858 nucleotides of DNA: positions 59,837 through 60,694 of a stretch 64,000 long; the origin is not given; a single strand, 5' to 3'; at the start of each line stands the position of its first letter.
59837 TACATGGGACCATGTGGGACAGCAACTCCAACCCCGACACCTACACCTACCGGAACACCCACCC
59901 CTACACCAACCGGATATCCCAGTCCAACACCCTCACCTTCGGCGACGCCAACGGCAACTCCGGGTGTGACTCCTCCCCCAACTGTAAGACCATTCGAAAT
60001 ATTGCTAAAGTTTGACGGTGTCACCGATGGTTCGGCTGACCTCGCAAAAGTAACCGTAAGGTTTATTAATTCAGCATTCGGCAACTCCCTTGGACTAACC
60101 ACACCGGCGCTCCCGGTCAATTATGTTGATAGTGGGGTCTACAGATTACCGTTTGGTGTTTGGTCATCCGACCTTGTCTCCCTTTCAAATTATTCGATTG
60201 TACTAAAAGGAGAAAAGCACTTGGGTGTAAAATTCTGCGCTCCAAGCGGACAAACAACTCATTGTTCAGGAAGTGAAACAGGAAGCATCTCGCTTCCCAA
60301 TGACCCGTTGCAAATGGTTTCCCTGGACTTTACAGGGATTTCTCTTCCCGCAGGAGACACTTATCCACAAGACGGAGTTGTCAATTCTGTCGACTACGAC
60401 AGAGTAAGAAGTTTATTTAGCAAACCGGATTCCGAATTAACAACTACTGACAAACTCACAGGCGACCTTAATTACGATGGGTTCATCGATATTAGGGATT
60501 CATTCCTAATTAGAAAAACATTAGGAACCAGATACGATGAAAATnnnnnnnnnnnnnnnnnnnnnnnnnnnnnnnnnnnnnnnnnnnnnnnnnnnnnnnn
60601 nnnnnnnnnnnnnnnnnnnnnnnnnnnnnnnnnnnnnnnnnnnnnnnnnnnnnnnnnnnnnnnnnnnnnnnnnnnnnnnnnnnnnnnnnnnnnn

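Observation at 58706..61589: Translationally coupled dockerin-like beta-helix exoprotein and membrane-anchored cohesin-like protein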

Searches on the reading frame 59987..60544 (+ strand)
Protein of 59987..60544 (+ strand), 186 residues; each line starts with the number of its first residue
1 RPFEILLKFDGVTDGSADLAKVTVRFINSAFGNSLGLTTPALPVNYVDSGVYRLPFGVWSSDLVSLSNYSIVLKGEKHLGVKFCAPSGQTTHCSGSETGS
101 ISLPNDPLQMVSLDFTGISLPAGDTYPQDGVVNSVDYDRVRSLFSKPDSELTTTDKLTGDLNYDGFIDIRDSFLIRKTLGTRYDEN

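Call 43: search_solved_structures(query=A5, max_evalue=1, show_alignments=2)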
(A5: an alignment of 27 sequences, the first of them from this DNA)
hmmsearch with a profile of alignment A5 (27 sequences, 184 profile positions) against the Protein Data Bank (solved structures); distinct sequences matched with E-value up to 1: 23.
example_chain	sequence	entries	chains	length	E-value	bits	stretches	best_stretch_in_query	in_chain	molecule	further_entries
8x39_A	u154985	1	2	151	0.00012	25.4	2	121-180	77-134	Serine protease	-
8x3a_A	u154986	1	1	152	0.00013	25.4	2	121-180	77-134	Serine protease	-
2ccl_B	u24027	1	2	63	0.00023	24.6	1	121-177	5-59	ENDO-1,4-BETA-XYLANASE Y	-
1ohz_B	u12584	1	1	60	0.00029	24.2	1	122-177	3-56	ENDO-1,4-BETA-XYLANASE Y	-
6kg9_A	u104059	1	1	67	0.00038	23.8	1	152-179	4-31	And cellulose-binding endoglucanase family 9 CelL ortholog dockerin domain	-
5nrm_B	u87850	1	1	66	0.00055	23.3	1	120-176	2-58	DocCel5: Type I dockerin repeat domain from A. cellulolyticus family 5 endoglucanase WP_01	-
4fl4_A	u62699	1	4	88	0.0023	21.3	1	121-176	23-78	Glycoside hydrolase family 9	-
6kgc_B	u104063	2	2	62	0.0039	20.6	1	154-179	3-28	And cellulose-binding endoglucanase family 9 CelL ortholog dockerin domain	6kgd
6kge_D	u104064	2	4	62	0.0039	20.5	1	154-179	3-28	And cellulose-binding endoglucanase family 9 CelL ortholog dockerin domain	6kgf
5nrk_B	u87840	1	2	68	0.0041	20.5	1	120-177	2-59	DocCel5: Type I dockerin repeat domain from A. cellulolyticus family 5 endoglucanase WP_01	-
4dh2_B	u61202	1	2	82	0.01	19.2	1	121-175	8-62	Dockerin type 1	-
4cj0_A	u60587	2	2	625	0.013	18.9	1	89-175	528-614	ENDOGLUCANASE D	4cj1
1clc_A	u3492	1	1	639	0.013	18.8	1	89-175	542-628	ENDOGLUCANASE CELD; EC: 3.2.1.4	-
2y3n_B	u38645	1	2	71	0.014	18.7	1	121-175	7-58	CELLULOSOMAL FAMILY-48 PROCESSIVE GLYCOSIDE HYDROLASE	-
3ul4_B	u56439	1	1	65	0.018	18.4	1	121-175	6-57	Cellulosome enzyme, dockerin type I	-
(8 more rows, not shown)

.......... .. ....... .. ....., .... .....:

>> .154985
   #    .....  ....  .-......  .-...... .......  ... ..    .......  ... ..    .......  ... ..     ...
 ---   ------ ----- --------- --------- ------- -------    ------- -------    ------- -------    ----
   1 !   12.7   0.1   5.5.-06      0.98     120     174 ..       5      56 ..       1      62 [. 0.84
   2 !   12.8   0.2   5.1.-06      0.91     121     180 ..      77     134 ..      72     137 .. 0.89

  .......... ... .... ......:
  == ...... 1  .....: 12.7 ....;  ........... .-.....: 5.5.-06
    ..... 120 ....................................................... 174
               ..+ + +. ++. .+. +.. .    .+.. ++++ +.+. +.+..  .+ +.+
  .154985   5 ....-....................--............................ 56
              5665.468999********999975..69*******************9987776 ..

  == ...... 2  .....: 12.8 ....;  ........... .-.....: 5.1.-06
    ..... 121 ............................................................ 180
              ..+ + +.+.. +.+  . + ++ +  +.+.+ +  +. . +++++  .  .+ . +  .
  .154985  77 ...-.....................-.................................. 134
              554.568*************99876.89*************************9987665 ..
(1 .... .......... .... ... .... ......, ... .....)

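Call 51: predict_structure(alignment_id=A5)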
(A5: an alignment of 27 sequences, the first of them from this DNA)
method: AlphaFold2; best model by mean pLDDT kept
length: 186 residues; sequences in the alignment: 27
mean_pLDDT: 89.8   pTM: 0.86
mean pLDDT of the five models: 89.8, 89.7, 89.6, 89.3, 88.1
residues with pLDDT >= 90: 134; 70-90: 40; 50-70: 9; < 50: 3
segments of 3 or more residues with pLDDT < 50: 184-186
pLDDT, mean of each block of 10 residues (from residue 1): 97 95 88 78 97 93 81 94 95 85 90 96 89 91 93 94 93 91 48
secondary structure, 60 per line:
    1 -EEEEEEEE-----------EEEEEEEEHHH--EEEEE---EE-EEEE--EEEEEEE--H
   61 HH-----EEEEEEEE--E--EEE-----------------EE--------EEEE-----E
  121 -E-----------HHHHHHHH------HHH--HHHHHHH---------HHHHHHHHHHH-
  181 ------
elements in order: E2-9 E21-28 E34-38 E45-48 E51-57 E68-75 E81-83 E111-114 H134-141 H153-159 H169-179
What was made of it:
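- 59987..60346 (+): Conserved beta-sandwich module directly before the dockerin (aa 428-547). It is X-module-like in position and has an invariant Cys pair (C511, C520). AF2 model of aa 428-613: pLDDT 89.8, pTM 0.86, eight strands (call 51).
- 60347..60544 (+): Divergent two-repeat dockerin (aa 548-613). Loop 1 is 60353-60394 and is atypical (one extra residue, no D/N at position 3). Loop 2 is 60464-60499 and is canonical (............). The model has three helices (call 51).
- On Dockerin type I (Pfam PF00404): The model has helices at model residues 134-141, 153-159 and 169-179 (call 51).
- On Type II/III X-module-plus-dockerin unit: A conserved beta module adjoins the dockerin, and the two-domain model has pTM 0.86 (call 51).
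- The model shows a three-helix module packed on the beta module, pTM 0.86 (call 51).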

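Call 54: fold_search(model_id=the predicted structure, library=pdb)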
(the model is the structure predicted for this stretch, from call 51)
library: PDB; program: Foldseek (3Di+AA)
matches with E <= 10: 1028; with E <= 0.001: 0
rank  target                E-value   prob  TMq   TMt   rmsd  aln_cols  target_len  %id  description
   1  6yoa_B                1.3e-02  0.80  0.29  0.37   7.0       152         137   10  Lig v 1 structure and the inflammatory response to the Ole e 1 protein family (released 2020-05-13)
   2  3uaf                  1.4e-02  0.28  0.20  0.27   8.6       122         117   15  Crystal Structure of a TTR-52 mutant of C. elegans (released 2012-10-24)
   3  5wec_A                1.8e-02  0.90  0.33  0.47   5.4       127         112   14  Structure of an alternative pilotin from the type II secretion system of Vibrio cholerae (released 2018-07-11)
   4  8q68_B                1.8e-02  0.18  0.19  0.17  16.0       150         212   11  Crystal structure of TEAD1-YBD in complex with irreversible compound SWTX-143 (released 2023-10-04)
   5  5ek8                  1.9e-02  0.23  0.25  0.10  17.7       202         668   10  Crystal structure of a 9R-lipoxygenase from Cyanothece PCC8801 at 2.7 Angstroms (released 2015-12-23)
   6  3liu_B                2.1e-02  0.85  0.24  0.13   4.3        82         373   12  Crystal structure of Putative cell adhesion protein (YP_001304840.1) from Parabacteroides distasonis ATCC 8503 at 2.05 (released 2010-02-09)
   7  2ya2_A                2.5e-02  0.84  0.26  0.08   4.3        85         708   12  Catalytic Module of the Multi-modular glycogen-degrading pneumococcal virulence factor SpuA in complex with an inhibit (released 2011-04-20)
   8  3liu_A                2.7e-02  0.93  0.26  0.14   4.6        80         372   12  Crystal structure of Putative cell adhesion protein (YP_001304840.1) from Parabacteroides distasonis ATCC 8503 at 2.05 (released 2010-02-09)
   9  2ya0                  2.9e-02  0.82  0.26  0.08   4.3        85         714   12  Catalytic Module of the Multi-modular glycogen-degrading pneumococcal virulence factor SpuA (released 2011-04-20)
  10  9k2r_J                3.1e-02  0.11  0.17  0.16  17.3       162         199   10  Human T cell receptor (TRAV24*01/TRBV27*01) in complex with HLA-C*1202 and IY11 peptide (released 2025-09-17)
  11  3r4r_B                5.4e-02  0.87  0.29  0.21   4.1        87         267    7  Crystal structure of a fimbrial assembly protein (BDI_3522) from Parabacteroides distasonis ATCC 8503 at 2.38 A resolu (released 2011-03-30)
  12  8a9i                  5.4e-02  0.18  0.23  0.07  19.1       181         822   10  PI3KC2a core in complex with PITCOIN1 (released 2022-08-31)
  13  2ya1_A                6.1e-02  0.66  0.27  0.07   4.5        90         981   12  Product complex of a multi-modular glycogen-degrading pneumococcal virulence factor SpuA (released 2011-04-20)
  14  7zjp_A                6.5e-02  0.12  0.19  0.17  15.7       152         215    7  Optimization of TEAD P-Site Binding Fragment Hit into In Vivo Active Lead MSC-4106 (released 2022-07-13)
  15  7li5_A                6.5e-02  0.11  0.18  0.17  14.7       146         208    9  Crystal Structure Analysis of human TEAD1 (released 2022-02-02)
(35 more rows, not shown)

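Call 78: search_protein_representatives(alignment_id=A5)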
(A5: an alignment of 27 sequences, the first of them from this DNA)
Query: 27 sequences, 184 profile positions. Proteins with E-value up to 0.001 (for the whole library): 1576; up to 1e-10: 873; up to 1e-30: 150. The best 150 are listed.
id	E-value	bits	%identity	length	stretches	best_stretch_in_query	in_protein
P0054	4.5e-82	290.9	-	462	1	1-184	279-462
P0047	3.3e-79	281.6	-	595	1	1-184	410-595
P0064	7.4e-77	273.9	-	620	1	1-183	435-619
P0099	9.6e-77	273.6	-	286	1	3-184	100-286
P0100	2.3e-76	272.3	-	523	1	1-184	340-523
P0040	6.0e-76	271.0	-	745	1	1-184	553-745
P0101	8.9e-76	270.4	-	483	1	1-184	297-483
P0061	1.2e-75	270.0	-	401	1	1-183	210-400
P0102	2.9e-75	268.7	-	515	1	1-184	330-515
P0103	1.6e-74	266.3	-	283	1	1-184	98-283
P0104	5.9e-73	261.2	-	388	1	2-184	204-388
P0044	2.8e-72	259.0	-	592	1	2-184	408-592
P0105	3.1e-72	258.8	-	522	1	2-184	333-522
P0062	3.7e-72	258.6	-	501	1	1-184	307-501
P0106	8.6e-71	254.2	-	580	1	2-184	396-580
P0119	2.8e-64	232.9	-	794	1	2-184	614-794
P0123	4.9e-63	228.9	-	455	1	3-184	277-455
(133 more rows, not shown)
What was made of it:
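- At least 150 cluster representatives carry this unit at the extreme C-terminus, in proteins of 86-923 aa (call 78).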

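Call 81: search_protein_families(library=pfam, alignment_id=A7, max_evalue=0.001)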
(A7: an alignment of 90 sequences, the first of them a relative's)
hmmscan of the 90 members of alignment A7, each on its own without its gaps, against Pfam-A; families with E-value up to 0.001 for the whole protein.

A. member 1, P0100 (523 aa): 0 families

B. families by the number of members that match (of 90 scanned): 13 families
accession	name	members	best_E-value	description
PF00404.24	Dockerin_1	26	3e-10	Dockerin type I domain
PF13229.12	Beta_helix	9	2.3e-24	Right handed beta helix region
PF05048.19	NosD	8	4.8e-10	Periplasmic copper-binding protein (NosD)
PF00963.24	Cohesin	6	2.9e-12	Cohesin domain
PF10633.15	NPCBM_assoc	6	6.3e-08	NPCBM-associated, NEW3 domain of alpha-galactosidase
PF00801.26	PKD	4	7.9e-06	PKD domain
PF07705.17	CARDB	3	5.3e-10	CARDB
PF18911.6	PKD_4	2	5.4e-06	PKD domain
PF10342.15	Kre9_KNH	2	2.2e-05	Kre9/KNH-like N-terminal Ig-like domain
PF07452.17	CHRD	1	1.8e-15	CHRD domain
PF00722.28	Glyco_hydro_16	1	5.1e-15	Glycosyl hydrolases family 16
PF23619.1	Ig_VWA7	1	0.00021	VWA7 Ig-like domain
PF03935.22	SKN1_KRE6_Sbg1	1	0.00033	Beta-glucan synthesis-associated protein SKN1/KRE6/Sbg1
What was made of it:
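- On Dockerin type I (Pfam PF00404): 26 of 90 wider family members hit at E<=1e-3, best 3e-10 (call 81).
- Their cargos include Beta_helix, PKD, NPCBM_assoc, CARDB, GH16 and CHRD, but most have no Pfam match (call 81). Six of 90 family members carrying the same beta-module-plus-dockerin unit also carry a cohesin (call 81).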

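Call 82: find_encoding_contigs(protein=P0119, flank=4000, max_places=1)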
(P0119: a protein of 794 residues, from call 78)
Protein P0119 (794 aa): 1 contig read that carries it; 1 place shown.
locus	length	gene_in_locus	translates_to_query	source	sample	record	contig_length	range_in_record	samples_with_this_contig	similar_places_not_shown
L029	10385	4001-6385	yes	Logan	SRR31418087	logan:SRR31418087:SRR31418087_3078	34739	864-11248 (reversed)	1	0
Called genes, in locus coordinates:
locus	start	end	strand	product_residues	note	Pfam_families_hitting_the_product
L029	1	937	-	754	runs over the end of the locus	-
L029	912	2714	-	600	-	PF01411:tRNA-synt_2c, PF07973:tRNA_SAD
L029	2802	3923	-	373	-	PF04932:Wzy_C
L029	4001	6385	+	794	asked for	PF13229:Beta_helix (weak)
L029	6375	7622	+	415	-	-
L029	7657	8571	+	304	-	PF00892:EamA, PF03151:TPT (faint), PF00892:EamA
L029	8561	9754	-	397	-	PF07690:MFS_1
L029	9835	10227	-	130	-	PF12732:YtxH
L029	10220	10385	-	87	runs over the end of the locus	-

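Call 83: find_encoding_contigs(protein=P0123, flank=4000, max_places=1)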
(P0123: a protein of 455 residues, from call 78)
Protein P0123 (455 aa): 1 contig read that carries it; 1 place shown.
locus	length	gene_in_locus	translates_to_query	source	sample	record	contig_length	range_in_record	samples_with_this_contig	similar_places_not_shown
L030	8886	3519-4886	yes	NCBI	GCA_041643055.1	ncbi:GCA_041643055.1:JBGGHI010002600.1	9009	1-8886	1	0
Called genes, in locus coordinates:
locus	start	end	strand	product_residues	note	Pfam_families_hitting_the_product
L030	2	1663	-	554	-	?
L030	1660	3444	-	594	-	PF01411:tRNA-synt_2c, PF07973:tRNA_SAD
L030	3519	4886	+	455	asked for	-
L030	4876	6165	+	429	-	-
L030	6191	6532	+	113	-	-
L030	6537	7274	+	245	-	PF00106:adh_short, PF08659:KR (faint), PF13561:adh_short_C2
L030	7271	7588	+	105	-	PF03091:CutA1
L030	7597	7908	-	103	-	-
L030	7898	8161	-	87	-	-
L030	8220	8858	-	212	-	PF13413:HTH_25, PF09136:Glucodextran_B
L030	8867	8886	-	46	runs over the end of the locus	?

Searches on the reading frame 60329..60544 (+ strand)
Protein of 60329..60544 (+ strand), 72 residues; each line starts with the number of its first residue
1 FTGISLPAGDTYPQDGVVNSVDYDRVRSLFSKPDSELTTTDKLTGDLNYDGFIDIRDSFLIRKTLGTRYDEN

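Call 23: search_solved_structures(query=A3, max_evalue=10, show_alignments=3)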
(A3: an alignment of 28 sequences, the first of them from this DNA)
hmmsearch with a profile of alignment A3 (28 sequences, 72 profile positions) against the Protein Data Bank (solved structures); distinct sequences matched with E-value up to 10: 43.
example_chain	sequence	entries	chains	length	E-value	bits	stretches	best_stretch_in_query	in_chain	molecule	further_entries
6kg9_A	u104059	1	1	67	4.1e-06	30.3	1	40-67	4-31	And cellulose-binding endoglucanase family 9 CelL ortholog dockerin domain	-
8x39_A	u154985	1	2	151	5.3e-06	29.9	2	9-62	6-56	Serine protease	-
8x3a_A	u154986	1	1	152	5.6e-06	29.8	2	9-62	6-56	Serine protease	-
2ccl_B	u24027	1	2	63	1.8e-05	28.2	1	9-65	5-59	ENDO-1,4-BETA-XYLANASE Y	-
5m2o_B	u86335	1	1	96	2.3e-05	27.9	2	35-66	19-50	Group I Dockerin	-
1ohz_B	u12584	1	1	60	2.9e-05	27.5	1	10-65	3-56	ENDO-1,4-BETA-XYLANASE Y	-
5nrm_B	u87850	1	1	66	5.1e-05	26.8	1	8-64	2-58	DocCel5: Type I dockerin repeat domain from A. cellulolyticus family 5 endoglucanase WP_01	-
6kge_D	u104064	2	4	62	5.2e-05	26.7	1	42-67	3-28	And cellulose-binding endoglucanase family 9 CelL ortholog dockerin domain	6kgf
6kgc_B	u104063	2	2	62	5.5e-05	26.6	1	42-67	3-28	And cellulose-binding endoglucanase family 9 CelL ortholog dockerin domain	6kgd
2y3n_B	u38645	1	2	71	0.00013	25.5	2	42-65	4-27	CELLULOSOMAL FAMILY-48 PROCESSIVE GLYCOSIDE HYDROLASE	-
4fl4_A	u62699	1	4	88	0.00031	24.2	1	9-63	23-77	Glycoside hydrolase family 9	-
5nrk_B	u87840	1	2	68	0.00035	24.1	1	8-64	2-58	DocCel5: Type I dockerin repeat domain from A. cellulolyticus family 5 endoglucanase WP_01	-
3ul4_B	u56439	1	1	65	0.0006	23.3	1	9-63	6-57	Cellulosome enzyme, dockerin type I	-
4dh2_B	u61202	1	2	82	0.00085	22.8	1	9-63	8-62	Dockerin type 1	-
5lxv_B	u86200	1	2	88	0.0019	21.7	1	43-66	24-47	Carbohydrate-binding protein WP_009985128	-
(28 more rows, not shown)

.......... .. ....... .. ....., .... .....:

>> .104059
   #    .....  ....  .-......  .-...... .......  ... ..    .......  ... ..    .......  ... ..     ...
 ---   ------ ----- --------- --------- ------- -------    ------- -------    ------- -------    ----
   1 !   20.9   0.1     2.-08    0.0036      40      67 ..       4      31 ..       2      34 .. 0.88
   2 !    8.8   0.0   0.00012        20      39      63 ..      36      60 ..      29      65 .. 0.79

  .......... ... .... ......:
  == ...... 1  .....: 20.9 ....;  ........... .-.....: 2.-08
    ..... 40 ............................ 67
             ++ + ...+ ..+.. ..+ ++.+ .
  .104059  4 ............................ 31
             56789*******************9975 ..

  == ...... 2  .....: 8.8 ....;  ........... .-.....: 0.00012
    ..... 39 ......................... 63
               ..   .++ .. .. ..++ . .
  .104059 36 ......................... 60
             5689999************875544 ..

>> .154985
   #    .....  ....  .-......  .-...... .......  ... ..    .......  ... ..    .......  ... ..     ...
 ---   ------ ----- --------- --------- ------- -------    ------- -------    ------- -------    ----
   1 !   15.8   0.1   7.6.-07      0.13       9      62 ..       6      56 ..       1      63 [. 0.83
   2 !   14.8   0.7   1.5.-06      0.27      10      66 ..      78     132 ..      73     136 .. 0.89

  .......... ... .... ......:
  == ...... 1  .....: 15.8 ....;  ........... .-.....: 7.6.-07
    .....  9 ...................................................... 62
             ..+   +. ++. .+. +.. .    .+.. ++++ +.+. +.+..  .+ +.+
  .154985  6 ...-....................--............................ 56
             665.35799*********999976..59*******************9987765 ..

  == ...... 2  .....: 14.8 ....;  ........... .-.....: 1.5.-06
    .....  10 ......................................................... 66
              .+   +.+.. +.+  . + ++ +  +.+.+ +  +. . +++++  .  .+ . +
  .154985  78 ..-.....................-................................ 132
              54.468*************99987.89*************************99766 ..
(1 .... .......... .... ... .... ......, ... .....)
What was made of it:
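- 60347..60544 (+): The A3 profile hits PDB dockerins at E 4e-6 and calmodulin at E 0.65 (call 23).
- On Dockerin type I (Pfam PF00404): The profile aligns over both repeats of solved dockerins, for example 2ccl_B 5-59 (call 23). Calmodulin scores E 0.65-0.82 (call 23).
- Dockerin: the profile hits 2ccl_B, 1ohz_B, 5nrm_B, 6kg9_A and others at E 4e-6 to 1e-3 over both repeats, while calmodulin scores E 0.65 (call 23). The dockerin profile prefers dockerins over EF-hands by about five orders of magnitude in E-value (call 23).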
